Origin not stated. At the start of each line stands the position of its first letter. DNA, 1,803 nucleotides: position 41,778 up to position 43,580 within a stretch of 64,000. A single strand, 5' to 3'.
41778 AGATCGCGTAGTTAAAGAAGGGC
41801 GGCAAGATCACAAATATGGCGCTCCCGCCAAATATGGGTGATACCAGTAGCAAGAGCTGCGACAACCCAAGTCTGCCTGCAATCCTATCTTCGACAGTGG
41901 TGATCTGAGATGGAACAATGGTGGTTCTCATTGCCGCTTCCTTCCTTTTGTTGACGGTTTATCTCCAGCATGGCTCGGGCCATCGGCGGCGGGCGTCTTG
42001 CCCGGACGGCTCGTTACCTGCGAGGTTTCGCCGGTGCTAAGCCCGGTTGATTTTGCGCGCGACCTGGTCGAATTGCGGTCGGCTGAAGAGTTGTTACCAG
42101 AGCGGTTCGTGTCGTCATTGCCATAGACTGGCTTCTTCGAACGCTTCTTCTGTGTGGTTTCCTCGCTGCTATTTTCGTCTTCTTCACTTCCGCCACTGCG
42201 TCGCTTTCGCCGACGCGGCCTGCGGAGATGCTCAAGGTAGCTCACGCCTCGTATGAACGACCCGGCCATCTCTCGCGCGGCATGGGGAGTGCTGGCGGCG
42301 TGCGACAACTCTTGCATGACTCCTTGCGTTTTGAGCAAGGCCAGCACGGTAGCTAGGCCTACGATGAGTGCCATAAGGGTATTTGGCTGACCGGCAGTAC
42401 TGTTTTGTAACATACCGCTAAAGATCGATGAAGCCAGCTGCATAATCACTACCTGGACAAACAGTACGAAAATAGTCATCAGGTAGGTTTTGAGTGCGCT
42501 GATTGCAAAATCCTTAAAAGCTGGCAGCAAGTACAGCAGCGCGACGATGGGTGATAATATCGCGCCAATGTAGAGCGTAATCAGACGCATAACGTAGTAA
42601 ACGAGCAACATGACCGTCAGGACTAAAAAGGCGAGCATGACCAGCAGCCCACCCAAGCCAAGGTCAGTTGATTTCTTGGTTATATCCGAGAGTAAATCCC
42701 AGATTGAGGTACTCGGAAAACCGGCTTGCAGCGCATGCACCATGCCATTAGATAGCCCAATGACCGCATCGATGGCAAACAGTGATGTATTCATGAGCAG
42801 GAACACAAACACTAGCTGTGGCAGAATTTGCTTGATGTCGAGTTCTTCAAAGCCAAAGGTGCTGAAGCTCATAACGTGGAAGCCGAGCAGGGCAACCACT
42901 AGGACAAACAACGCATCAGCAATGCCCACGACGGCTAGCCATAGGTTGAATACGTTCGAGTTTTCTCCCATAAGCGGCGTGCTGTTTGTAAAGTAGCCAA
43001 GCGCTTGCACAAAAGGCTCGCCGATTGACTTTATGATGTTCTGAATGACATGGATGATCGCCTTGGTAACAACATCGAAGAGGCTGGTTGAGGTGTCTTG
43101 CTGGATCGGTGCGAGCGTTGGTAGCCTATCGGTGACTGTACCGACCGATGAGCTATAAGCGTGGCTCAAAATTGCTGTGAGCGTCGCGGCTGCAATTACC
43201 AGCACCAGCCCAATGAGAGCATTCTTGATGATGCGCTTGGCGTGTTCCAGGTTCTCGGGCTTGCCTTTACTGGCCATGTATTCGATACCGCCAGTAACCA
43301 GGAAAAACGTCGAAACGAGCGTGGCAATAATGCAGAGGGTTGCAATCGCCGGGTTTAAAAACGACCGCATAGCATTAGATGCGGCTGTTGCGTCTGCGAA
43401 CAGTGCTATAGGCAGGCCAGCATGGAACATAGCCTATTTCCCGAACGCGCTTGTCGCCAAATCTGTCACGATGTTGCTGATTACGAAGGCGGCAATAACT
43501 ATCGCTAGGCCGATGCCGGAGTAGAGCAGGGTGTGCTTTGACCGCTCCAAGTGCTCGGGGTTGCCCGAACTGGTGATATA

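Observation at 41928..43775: Duplicated VirB2/TrbC pilin module, second copy fused in-frame to VirB6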

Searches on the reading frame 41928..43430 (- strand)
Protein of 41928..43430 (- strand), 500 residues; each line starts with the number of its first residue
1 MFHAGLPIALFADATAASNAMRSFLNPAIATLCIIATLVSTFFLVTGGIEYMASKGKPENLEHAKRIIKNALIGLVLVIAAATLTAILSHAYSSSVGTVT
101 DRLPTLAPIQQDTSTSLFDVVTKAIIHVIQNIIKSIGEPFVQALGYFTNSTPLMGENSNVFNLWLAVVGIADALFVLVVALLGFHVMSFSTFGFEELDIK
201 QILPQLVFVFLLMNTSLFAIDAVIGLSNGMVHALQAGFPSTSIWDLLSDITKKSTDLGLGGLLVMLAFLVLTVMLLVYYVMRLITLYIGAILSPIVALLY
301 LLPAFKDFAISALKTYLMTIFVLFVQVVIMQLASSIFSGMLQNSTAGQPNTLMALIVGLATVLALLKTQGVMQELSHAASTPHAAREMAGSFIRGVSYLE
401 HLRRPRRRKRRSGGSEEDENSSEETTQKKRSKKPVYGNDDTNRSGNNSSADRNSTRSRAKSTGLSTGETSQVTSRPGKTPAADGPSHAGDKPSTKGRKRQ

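Call 4: search_protein_families(library=pfam, proteins=[window:41928-43430:-], max_evalue=1)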
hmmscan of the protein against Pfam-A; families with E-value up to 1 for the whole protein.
window:41928-43430:- (500 aa): 3 families
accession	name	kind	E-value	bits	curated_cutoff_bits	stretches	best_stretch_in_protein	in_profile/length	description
PF18895.5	T4SS_pilin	-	8.3e-09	35.8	26.6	1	26-86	10-69/71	Type IV secretion system pilin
PF04610.19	TrbL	-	4e-05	23.9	25.9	1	206-364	32-209/215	TrbL/VirB6 plasmid conjugal transfer protein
PF08070.16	DTHCT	-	0.031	15.5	24.9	1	404-460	31-91/102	DTHCT (NUC029) region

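Call 5: find_homologous_proteins(query=window:41928-43430:-)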
Query window:41928-43430:- (500 aa): 1285 proteins with E <= 0.001 among 8000 candidates; the best 120 are listed.
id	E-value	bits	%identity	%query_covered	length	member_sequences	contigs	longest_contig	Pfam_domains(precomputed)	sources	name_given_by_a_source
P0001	0.0e+0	1069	100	100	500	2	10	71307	PF04610.20,PF18895.6,PF19590.5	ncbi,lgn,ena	-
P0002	1.3e-234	797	74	100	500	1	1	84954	PF04610.20,PF18895.6,PF19590.5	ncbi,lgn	-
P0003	2.1e-228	777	77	93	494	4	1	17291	PF04610.20,PF18895.6,PF19590.5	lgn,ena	-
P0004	2.5e-225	767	72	99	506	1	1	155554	PF18895.6,PF19590.5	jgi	jgi:hypothetical protein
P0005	3.5e-224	763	73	99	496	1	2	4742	PF04610.20,PF18895.6,PF19590.5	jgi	jgi:hypothetical protein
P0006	3.3e-222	756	72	98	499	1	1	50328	PF18895.6,PF19590.5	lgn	-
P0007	3.7e-222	756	70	100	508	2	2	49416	PF04610.20,PF18895.6,PF19590.5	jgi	jgi:hypothetical protein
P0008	4.0e-220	749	69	100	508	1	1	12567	PF04610.20,PF18895.6,PF19590.5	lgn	-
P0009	5.7e-220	749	70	99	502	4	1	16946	PF18895.6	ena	-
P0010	8.7e-219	745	69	99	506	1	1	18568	PF04610.20,PF18895.6,PF19590.5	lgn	-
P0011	3.6e-218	743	73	99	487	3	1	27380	PF04610.20,PF18895.6,PF19590.5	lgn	-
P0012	2.4e-216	737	73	99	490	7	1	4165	PF04610.20,PF18895.6,PF19590.5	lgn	-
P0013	6.0e-216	736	72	99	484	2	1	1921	PF04610.20,PF18895.6,PF19590.5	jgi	jgi:hypothetical protein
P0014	7.1e-216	735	71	99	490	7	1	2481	PF04610.20,PF18895.6,PF19590.5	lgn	-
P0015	3.6e-215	733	70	99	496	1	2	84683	PF18895.6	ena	-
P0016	1.9e-213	727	71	99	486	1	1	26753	PF04610.20,PF18895.6,PF19590.5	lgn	-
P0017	6.0e-213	726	72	99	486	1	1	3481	PF04610.20,PF18895.6,PF19590.5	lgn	-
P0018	3.4e-212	723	69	99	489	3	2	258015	PF04610.20,PF18895.6,PF19590.5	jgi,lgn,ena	-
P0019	4.9e-212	723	70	99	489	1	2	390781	PF04610.20,PF18895.6,PF19590.5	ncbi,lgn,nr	ncbi:MAG TPA: type IV secretion system protein [Candidatus Saccharimonadales bacterium]|nr:type IV s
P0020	2.6e-211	720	72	95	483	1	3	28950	PF04610.20,PF18895.6,PF19590.5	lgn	-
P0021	3.0e-211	720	69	99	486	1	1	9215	PF04610.20,PF18895.6,PF19590.5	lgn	-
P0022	6.6e-211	719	72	96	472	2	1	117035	PF18895.6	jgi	jgi:hypothetical protein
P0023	1.5e-210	718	69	99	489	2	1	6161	PF04610.20,PF18895.6,PF19590.5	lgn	-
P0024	1.7e-209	714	70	99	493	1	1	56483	PF04610.20,PF18895.6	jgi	jgi:hypothetical protein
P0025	2.8e-208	710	69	99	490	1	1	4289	PF04610.20,PF18895.6,PF19590.5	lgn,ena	-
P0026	8.2e-208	709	69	99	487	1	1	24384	PF04610.20,PF18895.6,PF19590.5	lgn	-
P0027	4.6e-205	700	68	99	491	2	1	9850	PF04610.20,PF18895.6,PF19590.5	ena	-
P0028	2.5e-204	697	69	94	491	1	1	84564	PF04610.20,PF18895.6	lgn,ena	-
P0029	1.7e-203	695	68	99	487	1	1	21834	PF04610.20,PF18895.6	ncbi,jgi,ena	-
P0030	4.4e-203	693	69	99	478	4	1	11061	PF04610.20,PF18895.6,PF19590.5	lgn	-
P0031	1.6e-201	688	69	93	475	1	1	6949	PF18895.6,PF19590.5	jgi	jgi:hypothetical protein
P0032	5.0e-201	687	71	96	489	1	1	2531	PF04610.20,PF18895.6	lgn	-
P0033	9.3e-197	672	67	99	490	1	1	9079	PF04610.20,PF18895.6,PF19590.5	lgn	-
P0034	1.0e-196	672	68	95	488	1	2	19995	PF18895.6,PF19590.5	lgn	-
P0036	3.3e-194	664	78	81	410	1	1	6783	PF04610.20,PF18895.6,PF19590.5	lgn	-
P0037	8.4e-191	653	66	98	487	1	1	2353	PF04610.20,PF18895.6,PF19590.5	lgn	-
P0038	5.2e-177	607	64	91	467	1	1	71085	PF18895.6,PF19590.5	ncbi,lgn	-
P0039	6.2e-177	607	65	92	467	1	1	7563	PF18895.6,PF19590.5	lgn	-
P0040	1.3e-176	606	61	95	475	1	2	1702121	PF18895.6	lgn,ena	-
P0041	2.6e-176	605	63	94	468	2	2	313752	PF18895.6,PF19590.5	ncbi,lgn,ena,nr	ncbi:MAG TPA: pilin [Candidatus Saccharimonadales bacterium]|nr:pilin [Candidatus Saccharimonadales 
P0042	7.3e-176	604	61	94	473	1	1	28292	PF04610.20,PF18895.6,PF19590.5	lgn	-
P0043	3.3e-175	601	61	93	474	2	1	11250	PF18895.6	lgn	-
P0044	3.4e-175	601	61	94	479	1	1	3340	PF18895.6,PF19590.5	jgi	jgi:hypothetical protein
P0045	4.3e-174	598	60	94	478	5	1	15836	PF18895.6,PF19590.5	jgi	jgi:hypothetical protein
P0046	1.2e-173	596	70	79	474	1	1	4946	PF18895.6,PF19590.5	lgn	-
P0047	1.4e-172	593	61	95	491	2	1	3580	PF18895.6,PF19590.5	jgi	-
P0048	1.7e-172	592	64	84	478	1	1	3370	PF18895.6,PF19590.5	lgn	-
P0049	2.9e-172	592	61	96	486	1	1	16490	PF18895.6,PF19590.5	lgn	-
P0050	6.8e-172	591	60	94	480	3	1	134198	PF18895.6,PF19590.5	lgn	-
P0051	7.6e-172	590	59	96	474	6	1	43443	PF18895.6,PF19590.5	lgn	-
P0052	8.7e-172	590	69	79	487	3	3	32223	PF18895.6,PF19590.5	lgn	-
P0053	1.0e-171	590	60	93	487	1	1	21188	PF04610.20,PF18895.6,PF19590.5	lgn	-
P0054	8.3e-171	587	57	99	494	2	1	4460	PF18895.6,PF19590.5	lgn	-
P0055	1.0e-170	587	59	93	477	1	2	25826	PF18895.6,PF19590.5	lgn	-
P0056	2.9e-170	585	59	91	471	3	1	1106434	PF18895.6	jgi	jgi:hypothetical protein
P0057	3.2e-170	585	61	93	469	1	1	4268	PF18895.6,PF19590.5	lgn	-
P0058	5.7e-170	584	58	99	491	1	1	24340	PF18895.6,PF19590.5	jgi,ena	-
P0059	1.4e-169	583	59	93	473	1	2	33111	PF18895.6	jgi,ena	-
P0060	2.4e-169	582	61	94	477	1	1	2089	PF18895.6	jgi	jgi:hypothetical protein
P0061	1.0e-168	580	66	83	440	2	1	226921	PF18895.6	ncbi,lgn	-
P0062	1.2e-168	580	60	93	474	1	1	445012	PF18895.6,PF19590.5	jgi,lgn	jgi:hypothetical protein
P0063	1.4e-168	580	61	91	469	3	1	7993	PF18895.6,PF19590.5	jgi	jgi:hypothetical protein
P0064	9.3e-168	577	66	81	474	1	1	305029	PF18895.6,PF19590.5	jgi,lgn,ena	-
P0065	1.3e-166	573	67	79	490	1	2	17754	PF18895.6,PF19590.5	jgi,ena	-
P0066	1.8e-166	573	56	99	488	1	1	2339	PF18895.6,PF19590.5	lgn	-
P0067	5.8e-166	571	60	91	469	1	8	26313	PF18895.6,PF19590.5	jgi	jgi:hypothetical protein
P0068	9.4e-166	570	60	95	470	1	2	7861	PF18895.6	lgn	-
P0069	1.1e-165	570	60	92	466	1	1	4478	PF18895.6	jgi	jgi:hypothetical protein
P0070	1.2e-165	570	63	86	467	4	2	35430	PF18895.6,PF19590.5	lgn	-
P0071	2.4e-165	569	62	86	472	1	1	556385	PF18895.6,PF19590.5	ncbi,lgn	ncbi:MAG: hypothetical protein ACREGJ_01275 [Candidatus Saccharimonadales bacterium]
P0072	3.4e-165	568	63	86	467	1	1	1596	PF18895.6,PF19590.5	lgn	-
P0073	3.6e-165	568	59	93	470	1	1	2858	PF18895.6,PF19590.5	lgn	-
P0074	5.9e-165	568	59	95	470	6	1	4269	PF18895.6,PF19590.5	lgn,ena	-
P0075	6.7e-165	567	58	94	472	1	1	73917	PF18895.6,PF19590.5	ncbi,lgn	-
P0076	7.0e-165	567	58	94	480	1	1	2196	PF18895.6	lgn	-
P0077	7.5e-165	567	63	86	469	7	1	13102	PF18895.6,PF19590.5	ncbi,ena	-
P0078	1.5e-164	566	59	94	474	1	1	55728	PF18895.6,PF19590.5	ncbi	-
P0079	8.3e-164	564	65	81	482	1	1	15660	PF18895.6,PF19590.5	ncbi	-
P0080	8.4e-164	564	63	86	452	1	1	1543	PF18895.6,PF19590.5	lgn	-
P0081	9.4e-164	564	58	94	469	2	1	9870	PF18895.6,PF19590.5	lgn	-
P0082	2.6e-163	562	65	81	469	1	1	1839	PF18895.6,PF19590.5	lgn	-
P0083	3.9e-163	562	59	92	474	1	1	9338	PF18895.6,PF19590.5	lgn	-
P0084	8.9e-163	560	62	86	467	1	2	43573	PF18895.6,PF19590.5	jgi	jgi:hypothetical protein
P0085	1.0e-162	560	63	87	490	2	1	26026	PF18895.6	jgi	jgi:hypothetical protein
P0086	1.1e-162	560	56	99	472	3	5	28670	PF18895.6,PF19590.5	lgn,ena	-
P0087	2.8e-162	559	62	86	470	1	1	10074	PF18895.6,PF19590.5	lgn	-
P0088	4.5e-162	558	62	86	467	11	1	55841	PF18895.6,PF19590.5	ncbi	-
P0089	5.3e-162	558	59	93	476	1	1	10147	PF18895.6,PF19590.5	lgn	-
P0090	9.1e-162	557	59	93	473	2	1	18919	PF18895.6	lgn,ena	-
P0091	1.1e-161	557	57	95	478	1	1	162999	PF18895.6,PF19590.5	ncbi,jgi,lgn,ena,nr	ncbi:MAG TPA: pilin [Candidatus Limnocylindria bacterium]|nr:pilin [Candidatus Limnocylindria bacter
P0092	1.5e-161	556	59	94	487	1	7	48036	PF18895.6,PF19590.5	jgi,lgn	jgi:hypothetical protein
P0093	1.8e-161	556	59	87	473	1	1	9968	PF18895.6,PF19590.5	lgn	-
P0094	2.0e-161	556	62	85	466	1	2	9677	PF18895.6,PF19590.5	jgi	jgi:hypothetical protein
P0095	2.8e-161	556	60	92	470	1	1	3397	PF04610.20,PF18895.6,PF19590.5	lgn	-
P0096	4.3e-161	555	59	92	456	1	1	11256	PF18895.6,PF19590.5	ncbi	-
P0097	8.0e-161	554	58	91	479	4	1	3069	PF18895.6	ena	-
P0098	7.3e-160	551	58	90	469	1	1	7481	PF18895.6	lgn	-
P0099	7.9e-160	551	56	94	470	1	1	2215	PF18895.6,PF19590.5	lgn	-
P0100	8.3e-160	551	56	92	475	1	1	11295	PF18895.6,PF19590.5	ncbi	-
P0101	1.1e-159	550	56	98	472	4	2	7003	PF18895.6,PF19590.5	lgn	-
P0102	6.0e-159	548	57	94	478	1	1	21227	PF18895.6,PF19590.5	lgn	-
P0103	6.6e-159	548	57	93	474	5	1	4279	PF18895.6,PF19590.5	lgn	-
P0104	6.8e-159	548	57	90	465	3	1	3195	PF18895.6,PF19590.5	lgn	-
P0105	1.1e-158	547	64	81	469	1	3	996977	PF18895.6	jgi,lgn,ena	-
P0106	1.7e-158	546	58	94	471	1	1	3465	PF18895.6,PF19590.5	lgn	-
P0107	2.3e-158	546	63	81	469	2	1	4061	PF18895.6,PF19590.5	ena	-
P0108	5.6e-158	545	61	86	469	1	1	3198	PF18895.6,PF19590.5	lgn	-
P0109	1.1e-157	544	59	87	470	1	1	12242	PF18895.6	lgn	-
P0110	1.4e-157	543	63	85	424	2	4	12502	PF19590.5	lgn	-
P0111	3.9e-157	542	57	90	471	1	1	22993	PF18895.6,PF19590.5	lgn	-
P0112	4.4e-157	542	63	79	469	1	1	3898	PF18895.6,PF19590.5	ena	-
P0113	7.4e-157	541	60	86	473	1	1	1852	PF18895.6,PF19590.5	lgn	-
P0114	9.4e-157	541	62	82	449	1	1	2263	PF18895.6,PF19590.5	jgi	jgi:hypothetical protein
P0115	9.7e-157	541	65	84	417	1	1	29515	PF19590.5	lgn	-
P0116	1.0e-156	541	55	93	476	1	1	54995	PF18895.6,PF19590.5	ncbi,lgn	-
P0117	1.4e-156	540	61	89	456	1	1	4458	PF18895.6,PF19590.5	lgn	-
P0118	1.4e-156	540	58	90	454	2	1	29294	PF18895.6,PF19590.5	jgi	jgi:hypothetical protein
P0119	1.6e-156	540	56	91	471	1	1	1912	PF18895.6,PF19590.5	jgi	jgi:hypothetical protein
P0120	8.6e-156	537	56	91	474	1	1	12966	PF18895.6,PF19590.5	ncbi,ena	-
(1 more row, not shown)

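Call 15: find_encoding_contigs(protein=P0001, flank=10000, max_places=3)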
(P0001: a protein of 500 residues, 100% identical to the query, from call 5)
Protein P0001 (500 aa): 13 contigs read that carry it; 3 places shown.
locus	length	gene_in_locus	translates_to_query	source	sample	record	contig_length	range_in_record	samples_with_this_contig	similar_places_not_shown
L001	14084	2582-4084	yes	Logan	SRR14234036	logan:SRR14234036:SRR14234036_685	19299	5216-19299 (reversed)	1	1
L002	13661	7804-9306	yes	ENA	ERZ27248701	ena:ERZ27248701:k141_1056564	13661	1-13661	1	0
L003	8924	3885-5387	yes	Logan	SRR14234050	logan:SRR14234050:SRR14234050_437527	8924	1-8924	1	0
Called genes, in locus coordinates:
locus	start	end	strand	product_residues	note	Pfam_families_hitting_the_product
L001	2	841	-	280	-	?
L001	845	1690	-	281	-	-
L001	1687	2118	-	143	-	-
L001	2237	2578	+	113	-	PF04956:TrbC, PF18895:T4SS_pilin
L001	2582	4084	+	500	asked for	PF18895:T4SS_pilin, PF19590:TrbL_3, PF04610:TrbL (weak)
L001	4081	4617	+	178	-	-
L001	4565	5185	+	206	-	PF11130:TraC_F_IV (weak), PF26593:TraC-like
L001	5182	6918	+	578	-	PF01935:DUF87, PF12846:AAA_10, PF19044:P-loop_TraG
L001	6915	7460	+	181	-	PF05257:CHAP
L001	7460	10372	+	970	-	PF26449:DUF8128, PF12696:TraG-D_C (faint), PF22266:DUF6953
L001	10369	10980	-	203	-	PF02353:CMAS, PF03848:TehB, PF13489:Methyltransf_23, PF01209:Ubie_methyltran, PF01728:FtsJ, PF13847:Methyltransf_31, PF08241:Methyltransf_11, PF08242:Methyltransf_12, +2 more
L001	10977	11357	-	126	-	PF06108:DUF952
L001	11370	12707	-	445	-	PF01593:Amino_oxidase, PF13450:NAD_binding_8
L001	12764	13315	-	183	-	PF06821:Ser_hydrolase, PF12146:Hydrolase_4 (faint), PF12697:Abhydrolase_6, PF10230:LIDHydrolase (faint)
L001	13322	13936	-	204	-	-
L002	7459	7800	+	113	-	PF04956:TrbC, PF18895:T4SS_pilin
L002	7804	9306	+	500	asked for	PF18895:T4SS_pilin, PF19590:TrbL_3, PF04610:TrbL (weak)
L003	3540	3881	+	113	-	PF04956:TrbC, PF18895:T4SS_pilin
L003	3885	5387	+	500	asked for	PF18895:T4SS_pilin, PF19590:TrbL_3, PF04610:TrbL (weak)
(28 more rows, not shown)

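Call 22: predict_structure(alignment_id=A1)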
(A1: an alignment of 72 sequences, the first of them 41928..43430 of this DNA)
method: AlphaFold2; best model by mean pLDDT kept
length: 500 residues; sequences in the alignment: 72
mean_pLDDT: 62.7   pTM: 0.50
mean pLDDT of the five models: 62.7, 62.4, 58.7, 56.8, 56.6
residues with pLDDT >= 90: 0; 70-90: 208; 50-70: 166; < 50: 126
segments of 3 or more residues with pLDDT < 50: 1-14, 16-18, 94-116, 404-460, 474-500
pLDDT, mean of each block of 10 residues (from residue 1): 37 45 59 69 78 81 81 76 69 47 40 53 79 78 67 56 70 74 69 64 73 71 66 63 66 74 80 81 79 78 79 81 76 70 62 72 71 60 57 66 51 38 36 38 36 41 54 48 39 36
secondary structure, 60 per line:
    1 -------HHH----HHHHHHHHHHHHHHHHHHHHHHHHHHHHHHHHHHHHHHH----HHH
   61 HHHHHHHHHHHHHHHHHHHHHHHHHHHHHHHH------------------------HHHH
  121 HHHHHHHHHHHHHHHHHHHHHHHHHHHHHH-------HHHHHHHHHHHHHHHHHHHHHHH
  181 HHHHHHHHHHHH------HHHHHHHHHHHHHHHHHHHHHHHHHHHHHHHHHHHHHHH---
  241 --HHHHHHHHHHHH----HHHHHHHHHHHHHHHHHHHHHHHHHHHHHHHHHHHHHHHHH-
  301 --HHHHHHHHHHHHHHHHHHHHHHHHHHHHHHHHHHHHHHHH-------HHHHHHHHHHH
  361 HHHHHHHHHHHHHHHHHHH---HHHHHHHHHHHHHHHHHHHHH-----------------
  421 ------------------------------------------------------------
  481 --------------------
elements in order: H15-53 H58-92 H117-150 H158-192 H199-237 H243-254 H259-299 H303-342 H350-379 H383-403

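Call 24: search_solved_structures(query=A1, max_evalue=10, show_alignments=2)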
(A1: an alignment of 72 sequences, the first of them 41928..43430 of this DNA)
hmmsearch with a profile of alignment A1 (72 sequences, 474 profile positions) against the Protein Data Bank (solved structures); distinct sequences matched with E-value up to 10: 3.
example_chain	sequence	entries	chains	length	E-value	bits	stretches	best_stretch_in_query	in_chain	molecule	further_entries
7rmx_A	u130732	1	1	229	0.075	14.8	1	32-70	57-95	Tunable symmetric protein, D_3_212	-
4fe8_A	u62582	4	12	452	0.8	11.4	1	379-441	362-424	Maltose-binding periplasmic protein,Huntingtin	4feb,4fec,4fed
8xyv_A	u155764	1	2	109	0.98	11.1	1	26-70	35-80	De novo designed protein 0705-5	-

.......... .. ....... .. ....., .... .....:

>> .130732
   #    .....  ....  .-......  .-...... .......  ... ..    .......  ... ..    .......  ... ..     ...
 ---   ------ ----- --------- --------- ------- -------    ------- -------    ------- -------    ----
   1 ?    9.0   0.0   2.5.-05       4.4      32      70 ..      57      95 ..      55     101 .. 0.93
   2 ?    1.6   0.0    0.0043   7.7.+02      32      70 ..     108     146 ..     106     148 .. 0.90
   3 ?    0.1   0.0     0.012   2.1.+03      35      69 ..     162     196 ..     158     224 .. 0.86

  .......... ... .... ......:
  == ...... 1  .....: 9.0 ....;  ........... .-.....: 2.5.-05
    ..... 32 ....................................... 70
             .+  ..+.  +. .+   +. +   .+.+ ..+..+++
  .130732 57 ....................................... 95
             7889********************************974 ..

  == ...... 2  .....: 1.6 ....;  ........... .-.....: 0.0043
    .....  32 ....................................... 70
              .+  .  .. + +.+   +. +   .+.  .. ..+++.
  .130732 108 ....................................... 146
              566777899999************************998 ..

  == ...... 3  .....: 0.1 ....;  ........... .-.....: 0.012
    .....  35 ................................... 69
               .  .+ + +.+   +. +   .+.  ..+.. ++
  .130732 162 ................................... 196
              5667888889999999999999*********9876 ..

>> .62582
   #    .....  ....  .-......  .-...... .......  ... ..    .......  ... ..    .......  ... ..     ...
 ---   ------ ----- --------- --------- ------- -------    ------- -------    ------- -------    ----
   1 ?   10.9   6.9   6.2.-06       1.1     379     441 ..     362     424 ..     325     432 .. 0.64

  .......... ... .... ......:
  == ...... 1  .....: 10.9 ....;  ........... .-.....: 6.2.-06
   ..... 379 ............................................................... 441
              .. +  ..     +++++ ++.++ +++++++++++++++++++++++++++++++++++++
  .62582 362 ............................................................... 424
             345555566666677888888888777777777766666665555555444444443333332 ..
